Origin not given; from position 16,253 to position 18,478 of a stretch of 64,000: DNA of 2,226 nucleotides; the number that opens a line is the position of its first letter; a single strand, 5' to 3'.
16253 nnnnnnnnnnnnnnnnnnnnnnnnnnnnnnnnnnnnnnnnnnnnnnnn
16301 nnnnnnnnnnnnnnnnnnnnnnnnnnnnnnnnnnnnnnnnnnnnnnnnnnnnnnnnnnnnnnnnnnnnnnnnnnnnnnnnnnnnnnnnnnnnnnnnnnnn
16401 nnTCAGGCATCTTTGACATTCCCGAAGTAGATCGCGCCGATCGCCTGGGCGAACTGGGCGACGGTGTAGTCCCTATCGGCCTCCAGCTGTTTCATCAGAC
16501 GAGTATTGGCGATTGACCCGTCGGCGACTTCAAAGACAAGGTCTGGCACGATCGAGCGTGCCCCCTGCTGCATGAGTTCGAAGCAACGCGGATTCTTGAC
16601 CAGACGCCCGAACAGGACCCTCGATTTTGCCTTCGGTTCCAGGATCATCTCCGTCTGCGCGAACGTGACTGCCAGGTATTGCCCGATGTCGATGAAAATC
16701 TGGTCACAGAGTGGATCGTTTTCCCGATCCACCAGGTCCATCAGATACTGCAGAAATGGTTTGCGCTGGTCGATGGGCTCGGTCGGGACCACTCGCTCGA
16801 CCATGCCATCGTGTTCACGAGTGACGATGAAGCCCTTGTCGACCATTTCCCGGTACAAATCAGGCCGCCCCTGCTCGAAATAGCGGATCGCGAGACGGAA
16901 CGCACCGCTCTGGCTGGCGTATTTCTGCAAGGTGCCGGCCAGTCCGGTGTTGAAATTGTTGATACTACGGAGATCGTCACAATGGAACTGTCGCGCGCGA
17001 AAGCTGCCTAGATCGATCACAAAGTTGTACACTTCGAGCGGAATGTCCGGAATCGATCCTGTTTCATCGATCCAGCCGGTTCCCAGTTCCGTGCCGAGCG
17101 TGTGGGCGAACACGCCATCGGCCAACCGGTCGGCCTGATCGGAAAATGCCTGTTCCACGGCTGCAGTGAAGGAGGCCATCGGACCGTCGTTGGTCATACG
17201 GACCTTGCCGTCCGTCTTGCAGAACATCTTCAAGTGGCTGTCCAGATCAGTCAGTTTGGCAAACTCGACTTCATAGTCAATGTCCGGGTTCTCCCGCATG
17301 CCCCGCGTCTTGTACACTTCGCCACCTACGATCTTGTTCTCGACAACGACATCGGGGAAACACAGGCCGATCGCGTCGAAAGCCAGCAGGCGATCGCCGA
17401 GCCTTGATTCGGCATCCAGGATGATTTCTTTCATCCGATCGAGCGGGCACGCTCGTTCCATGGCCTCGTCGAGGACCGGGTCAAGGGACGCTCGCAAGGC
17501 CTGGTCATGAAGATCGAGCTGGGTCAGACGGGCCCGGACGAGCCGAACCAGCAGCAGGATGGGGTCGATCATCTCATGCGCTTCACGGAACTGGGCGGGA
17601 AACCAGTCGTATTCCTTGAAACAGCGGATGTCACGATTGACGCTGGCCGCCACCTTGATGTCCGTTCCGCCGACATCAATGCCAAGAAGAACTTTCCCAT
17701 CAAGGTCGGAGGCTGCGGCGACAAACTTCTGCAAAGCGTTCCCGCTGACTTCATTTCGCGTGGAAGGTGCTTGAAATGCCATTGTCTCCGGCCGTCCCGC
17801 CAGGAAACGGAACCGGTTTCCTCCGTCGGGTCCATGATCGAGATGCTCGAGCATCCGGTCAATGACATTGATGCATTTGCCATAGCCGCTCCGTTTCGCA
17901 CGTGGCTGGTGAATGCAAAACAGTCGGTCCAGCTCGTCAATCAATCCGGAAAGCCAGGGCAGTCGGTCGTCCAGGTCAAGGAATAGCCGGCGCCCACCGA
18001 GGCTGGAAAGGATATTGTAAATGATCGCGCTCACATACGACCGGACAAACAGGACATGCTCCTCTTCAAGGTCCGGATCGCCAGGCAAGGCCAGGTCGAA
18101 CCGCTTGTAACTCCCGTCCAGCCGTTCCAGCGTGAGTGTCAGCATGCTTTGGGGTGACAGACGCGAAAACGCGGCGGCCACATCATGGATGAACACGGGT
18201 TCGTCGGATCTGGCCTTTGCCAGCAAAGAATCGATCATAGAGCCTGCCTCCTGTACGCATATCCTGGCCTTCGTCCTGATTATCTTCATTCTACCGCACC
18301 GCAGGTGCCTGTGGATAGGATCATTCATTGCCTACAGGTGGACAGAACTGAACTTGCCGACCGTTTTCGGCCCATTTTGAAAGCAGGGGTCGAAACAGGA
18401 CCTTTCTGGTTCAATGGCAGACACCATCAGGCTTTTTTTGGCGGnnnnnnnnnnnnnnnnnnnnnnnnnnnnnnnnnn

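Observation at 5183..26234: Three glycyl-radical enzymes, two activases, two ROK/ASKHA kinase-like proteins and a sugar ABC importer in ~20 kb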

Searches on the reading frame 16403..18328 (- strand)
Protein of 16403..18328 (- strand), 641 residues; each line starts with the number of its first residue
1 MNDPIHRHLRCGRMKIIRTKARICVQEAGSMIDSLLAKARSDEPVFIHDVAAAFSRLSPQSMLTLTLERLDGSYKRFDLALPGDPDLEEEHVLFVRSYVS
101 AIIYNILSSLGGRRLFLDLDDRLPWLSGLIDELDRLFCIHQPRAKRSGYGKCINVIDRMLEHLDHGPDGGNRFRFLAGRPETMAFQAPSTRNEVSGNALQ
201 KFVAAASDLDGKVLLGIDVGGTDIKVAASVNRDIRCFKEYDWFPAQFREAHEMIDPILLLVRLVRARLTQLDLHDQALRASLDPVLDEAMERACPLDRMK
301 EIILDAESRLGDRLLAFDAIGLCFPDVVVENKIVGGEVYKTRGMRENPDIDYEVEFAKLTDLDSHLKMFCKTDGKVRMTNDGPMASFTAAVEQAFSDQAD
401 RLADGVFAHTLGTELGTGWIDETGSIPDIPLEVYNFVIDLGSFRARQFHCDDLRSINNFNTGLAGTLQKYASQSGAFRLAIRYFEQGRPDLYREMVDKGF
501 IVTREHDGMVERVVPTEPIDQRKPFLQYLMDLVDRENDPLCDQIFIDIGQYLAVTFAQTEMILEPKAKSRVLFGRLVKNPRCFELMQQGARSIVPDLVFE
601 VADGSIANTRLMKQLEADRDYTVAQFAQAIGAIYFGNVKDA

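Call 4: search_protein_families(library=pfam, proteins=[window:16403-18328:-])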
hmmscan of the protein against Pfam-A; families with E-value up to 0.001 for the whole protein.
window:16403-18328:- (641 aa): 0 families

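Call 37: search_protein_families(library=ncbifam, proteins=[window:16403-18328:-], max_evalue=0.01)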
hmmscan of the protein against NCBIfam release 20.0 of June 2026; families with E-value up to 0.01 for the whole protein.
window:16403-18328:- (641 aa): 0 families

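Call 38: search_protein_families(library=pfam, proteins=[window:16403-18328:-], max_evalue=10)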
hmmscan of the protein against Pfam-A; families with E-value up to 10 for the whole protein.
window:16403-18328:- (641 aa): 0 families
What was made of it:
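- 16403..18238 (-): U610: a 611-aa ROK-fold, kinase-like protein with an extra N-terminal domain of about 170 aa. Proposed kinase that feeds GRE2. No Pfam or NCBIfam hit (calls 4, 37, 38).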

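Call 39: find_homologous_proteins(query=window:16403-18328:-, max_evalue=0.00001)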
Query window:16403-18328:- (641 aa): 1302 proteins with E <= 0.00001 among 8000 candidates; the best 120 are listed.
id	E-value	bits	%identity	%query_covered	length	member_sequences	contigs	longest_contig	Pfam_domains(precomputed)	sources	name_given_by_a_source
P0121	0.0e+0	1386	100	95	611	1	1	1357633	-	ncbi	-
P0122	3.9e-294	995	73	95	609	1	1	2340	-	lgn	-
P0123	4.7e-271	919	66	95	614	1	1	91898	-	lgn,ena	-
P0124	1.4e-263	894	67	95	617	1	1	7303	-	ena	-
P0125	2.3e-257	874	64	95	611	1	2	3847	-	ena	-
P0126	6.7e-250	849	64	95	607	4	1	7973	-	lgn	-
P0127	4.8e-249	846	62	95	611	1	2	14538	-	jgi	jgi:hypothetical protein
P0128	3.3e-247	840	64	95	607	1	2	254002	-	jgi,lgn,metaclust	metaclust:\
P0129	5.4e-242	823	60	95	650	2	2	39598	-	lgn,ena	-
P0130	1.2e-238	812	60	94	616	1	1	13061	-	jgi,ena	-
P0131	1.7e-236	805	60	94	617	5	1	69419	-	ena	-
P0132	1.6e-230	785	59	94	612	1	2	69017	-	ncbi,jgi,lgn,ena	-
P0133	4.1e-223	760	57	95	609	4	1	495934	-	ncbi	-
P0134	7.0e-223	760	56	95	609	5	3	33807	-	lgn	-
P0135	1.7e-220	752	58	95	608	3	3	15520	-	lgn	-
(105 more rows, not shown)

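Call 42: find_related_loci(query=A2, collection=genome_contigs, flank=10000)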
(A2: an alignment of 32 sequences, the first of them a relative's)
Query A2 (611 aa) in genome_contigs; peptide patterns used: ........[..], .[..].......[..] (x = any residue, [..] = any of these).
599 stretches matched a pattern (row limit reached: there are more); 347 encode a relative of the query (tblastn E <= 1e-3); the best 80 are kept; 80 distinct loci.
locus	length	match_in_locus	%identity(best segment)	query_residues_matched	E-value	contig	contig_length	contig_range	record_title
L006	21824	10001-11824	56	1-610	0e+0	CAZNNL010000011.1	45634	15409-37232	MAG TPA_asm: uncultured Oscillospiraceae bacterium isolate SRP192927_co5_669 genome assembly, contig: NODE_621_length_45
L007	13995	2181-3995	58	1-607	0e+0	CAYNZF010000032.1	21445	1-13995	MAG TPA_asm: uncultured Oscillospiraceae bacterium isolate SRP192927_co5_687 genome assembly, contig: NODE_3049_length_2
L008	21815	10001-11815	57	1-607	0e+0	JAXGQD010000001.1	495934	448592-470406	MAG: Oscillospiraceae bacterium isolate AnMBR.bin318 bin318_1, whole genome shotgun sequence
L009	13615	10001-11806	51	1-608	0e+0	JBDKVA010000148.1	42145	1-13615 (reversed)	MAG: Clostridiaceae bacterium isolate 8_bin.75 c_000001249796, whole genome shotgun sequence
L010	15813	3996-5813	53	1-607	0e+0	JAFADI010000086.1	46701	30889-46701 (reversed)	MAG: Bacillota bacterium isolate OH_SBB_72 k127_1132046, whole genome shotgun sequence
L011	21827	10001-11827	51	1-609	0e+0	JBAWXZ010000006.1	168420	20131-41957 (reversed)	MAG: Eubacteriales bacterium isolate ELA076 MAG076_6, whole genome shotgun sequence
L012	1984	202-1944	53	1-606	0e+0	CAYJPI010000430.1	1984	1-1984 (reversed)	MAG TPA_asm: uncultured Oscillospiraceae bacterium isolate ERP123703_co4_25 genome assembly, contig: NODE_39746_length_1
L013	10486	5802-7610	50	1-608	0e+0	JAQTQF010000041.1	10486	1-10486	MAG: Phycisphaerae bacterium isolate STB_133 NODE_16556_length_10486_cov_2.896419_Sandtown_B, whole genome shotgun seque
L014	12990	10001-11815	51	1-607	0e+0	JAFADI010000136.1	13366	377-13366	MAG: Bacillota bacterium isolate OH_SBB_72 k127_332414, whole genome shotgun sequence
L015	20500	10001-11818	50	1-607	0e+0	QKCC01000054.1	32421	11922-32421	MAG: Spirochaetales bacterium isolate SZUA-414 scaffold_2784, whole genome shotgun sequence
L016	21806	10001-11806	50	5-607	0e+0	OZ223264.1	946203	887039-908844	MAG: Spirochaetia bacterium isolate 50ab941f-e521-41e2-bb97-00a459704a5b genome assembly, chromosome: 1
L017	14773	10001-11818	51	1-607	0e+0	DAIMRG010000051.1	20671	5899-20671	MAG TPA_asm: Clostridiales bacterium isolate CTOTU40347 NODE_2370_length_20671_cov_3.838912, whole genome shotgun sequen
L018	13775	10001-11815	53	1-607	0e+0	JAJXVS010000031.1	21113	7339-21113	MAG: bacterium isolate BP5.bin40 NODE_4088_length_21113_cov_3.387973, whole genome shotgun sequence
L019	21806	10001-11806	50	5-607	0e+0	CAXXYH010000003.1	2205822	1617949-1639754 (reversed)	MAG: Spirochaetia bacterium isolate 3f6413ad-2fe3-400d-aa3f-8d8018634007 genome assembly, contig: contig_3, whole genome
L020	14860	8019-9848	50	1-608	0e+0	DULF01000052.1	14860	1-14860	MAG TPA_asm: Clostridiaceae bacterium isolate AS04akNAM_100 16484_AS04, whole genome shotgun sequence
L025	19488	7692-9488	48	1-607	0e+0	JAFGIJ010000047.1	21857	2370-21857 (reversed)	MAG: Clostridia bacterium isolate Zod_Metabat.2 k87_1105995, whole genome shotgun sequence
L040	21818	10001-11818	48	1-607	3e-180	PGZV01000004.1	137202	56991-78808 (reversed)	MAG: Firmicutes bacterium HGW-Firmicutes-2 08E140C01_z5_2013_Ig3399_v2_scaffold_318, whole genome shotgun sequence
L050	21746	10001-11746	47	5-605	4e-177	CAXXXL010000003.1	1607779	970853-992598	MAG: Christensenellaceae bacterium isolate f799d269-9f17-4ef2-88a6-4e1788b66faa genome assembly, contig: contig_3, whole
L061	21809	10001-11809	47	1-607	1e-174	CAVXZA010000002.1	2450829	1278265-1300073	MAG: uncultured Clostridia bacterium isolate MFD03804.bin.1.6 genome assembly, contig: contig_1162, whole genome shotgun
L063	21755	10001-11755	49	1-606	2e-174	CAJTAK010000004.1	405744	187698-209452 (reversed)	Clostridia bacterium isolate A46_38.BP.DSS genome assembly, contig: MGBC000058.4, whole genome shotgun sequence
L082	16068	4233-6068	48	2-609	3e-166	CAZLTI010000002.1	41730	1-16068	MAG TPA_asm: uncultured Pseudomonadota bacterium isolate binchicken_co397_15 genome assembly, contig: NODE_104_length_41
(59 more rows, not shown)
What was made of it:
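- Tried and rejected: The nearest loci are uncultured Oscillospiraceae (call 42).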

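Call 48: predict_structure(alignment_id=A2)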
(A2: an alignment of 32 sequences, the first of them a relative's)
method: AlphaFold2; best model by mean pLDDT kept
length: 611 residues; sequences in the alignment: 32
mean_pLDDT: 85.5   pTM: 0.87
mean pLDDT of the five models: 85.5, 84.9, 84.3, 82.9, 81.5
residues with pLDDT >= 90: 295; 70-90: 250; 50-70: 43; < 50: 23
segments of 3 or more residues with pLDDT < 50: 156-165, 423-430
pLDDT, mean of each block of 10 residues (from residue 1): 89 89 91 91 89 91 92 89 91 89 92 84 86 64 85 48 60 93 95 92 95 87 95 97 93 96 93 97 96 87 77 87 90 95 93 90 89 85 73 77 77 60 45 70 81 91 94 80 81 89 87 92 89 84 81 93 89 78 92 87 91 42
secondary structure, 60 per line:
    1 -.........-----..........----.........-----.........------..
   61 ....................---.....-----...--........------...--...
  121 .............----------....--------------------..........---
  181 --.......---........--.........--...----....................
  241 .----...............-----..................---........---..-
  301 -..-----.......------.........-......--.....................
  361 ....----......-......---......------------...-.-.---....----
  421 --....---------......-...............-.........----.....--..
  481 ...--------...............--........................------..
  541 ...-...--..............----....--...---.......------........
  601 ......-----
elements in order: H2-10 H17-25 E30-38 E44-52 H59-80 E84-88 H99-106 H118-133 E144-147 H168-177 E183-189 E193-200 E203-211 H221-241 H246-260 H266-283 E287-294 H309-315 H322-330 H332-337 E340-350 H351-364 H369-374 E376-381 E385-390 H413-416 H423-426 H437-441 H443-457 H459-467 E472-476 E479-483 H492-506 H509-532 E539-543 H550-563 E568-571 H580-586 H593-606
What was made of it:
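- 16403..18238 (-): AlphaFold model pLDDT 85.5 (call 48).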

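Call 50: fold_search(model_id=the predicted structure, library=pdb)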
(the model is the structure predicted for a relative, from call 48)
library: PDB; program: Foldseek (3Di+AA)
matches with E <= 10: 926; with E <= 0.001: 156
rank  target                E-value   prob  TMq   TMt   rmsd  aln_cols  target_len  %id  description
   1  2qm1_B                1.9e-11  1.00  0.40  0.70   6.5       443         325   16  Crystal structure of glucokinase from Enterococcus faecalis (released 2007-07-31)
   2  1z6r_A                1.2e-10  1.00  0.37  0.56   7.9       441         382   13  Crystal structure of Mlc from Escherichia coli (released 2005-06-14)
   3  7p7w_BBB              1.1e-09  1.00  0.34  0.62   8.0       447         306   14  N-acetylglucosamine kinase from Plesiomonas shigelloides compexed with alpha-N-acetylglucosamine and ADP (released 2022-08-03)
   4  3vgk_B                1.3e-09  1.00  0.38  0.69   6.6       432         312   14  Crystal structure of a ROK family glucokinase from Streptomyces griseus (released 2011-12-07)
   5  7p7i_AAA              1.5e-09  1.00  0.32  0.58   8.1       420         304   14  Native structure of N-acetylglucosamine kinase from Plesiomonas shigelloides (released 2022-07-27)
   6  6q27_A                1.6e-09  1.00  0.32  0.60   9.1       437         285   14  N-acetylmannosamine kinase with N-acetylmannosamine from Staphylococcus aureus (released 2020-01-22)
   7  4db3                  2.4e-09  1.00  0.35  0.62   6.9       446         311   14  1.95 Angstrom Resolution Crystal Structure of N-acetyl-D-glucosamine kinase from Vibrio vulnificus. (released 2012-01-25)
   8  7p9l_AAA              2.4e-09  1.00  0.33  0.60   8.2       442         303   14  N-acetylglucosamine kinase from Plesiomonas shigelloides compexed with alpha-N-acetylglucosamine-6-phosphate (released 2022-08-10)
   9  6q26_A                5.3e-09  1.00  0.34  0.65   8.1       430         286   14  N-Acetylmannosamine kinase from Staphylococcus aureus (released 2020-01-22)
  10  7p7i_BBB              5.3e-09  1.00  0.34  0.61   6.7       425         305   14  Native structure of N-acetylglucosamine kinase from Plesiomonas shigelloides (released 2022-07-27)
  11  2ap1                  7.1e-09  1.00  0.33  0.59   7.9       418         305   15  Crystal structure of the putative regulatory protein (released 2005-09-27)
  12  3vov_B                9.6e-09  1.00  0.36  0.67   7.9       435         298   14  Crystal Structure of ROK Hexokinase from Thermus thermophilus (released 2012-06-27)
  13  2yhw                  1.1e-08  1.00  0.36  0.66   7.6       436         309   15  High-resolution crystal structures of N-Acetylmannosamine kinase: Insights about substrate specificity, activity and inh (released 2012-02-29)
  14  3vgk_C                1.2e-08  1.00  0.37  0.67   6.0       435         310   14  Crystal structure of a ROK family glucokinase from Streptomyces griseus (released 2011-12-07)
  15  1z05                  1.4e-08  1.00  0.36  0.52   9.1       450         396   13  Crystal structure of the ROK family transcriptional regulator, homolog of E.coli MLC protein. (released 2005-03-08)
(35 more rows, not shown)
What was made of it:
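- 16403..18238 (-): Foldseek hits to ROK kinases (call 50).
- Tried and rejected: The top 50 Foldseek hits are sugar kinases or ROK-family regulators (call 50).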
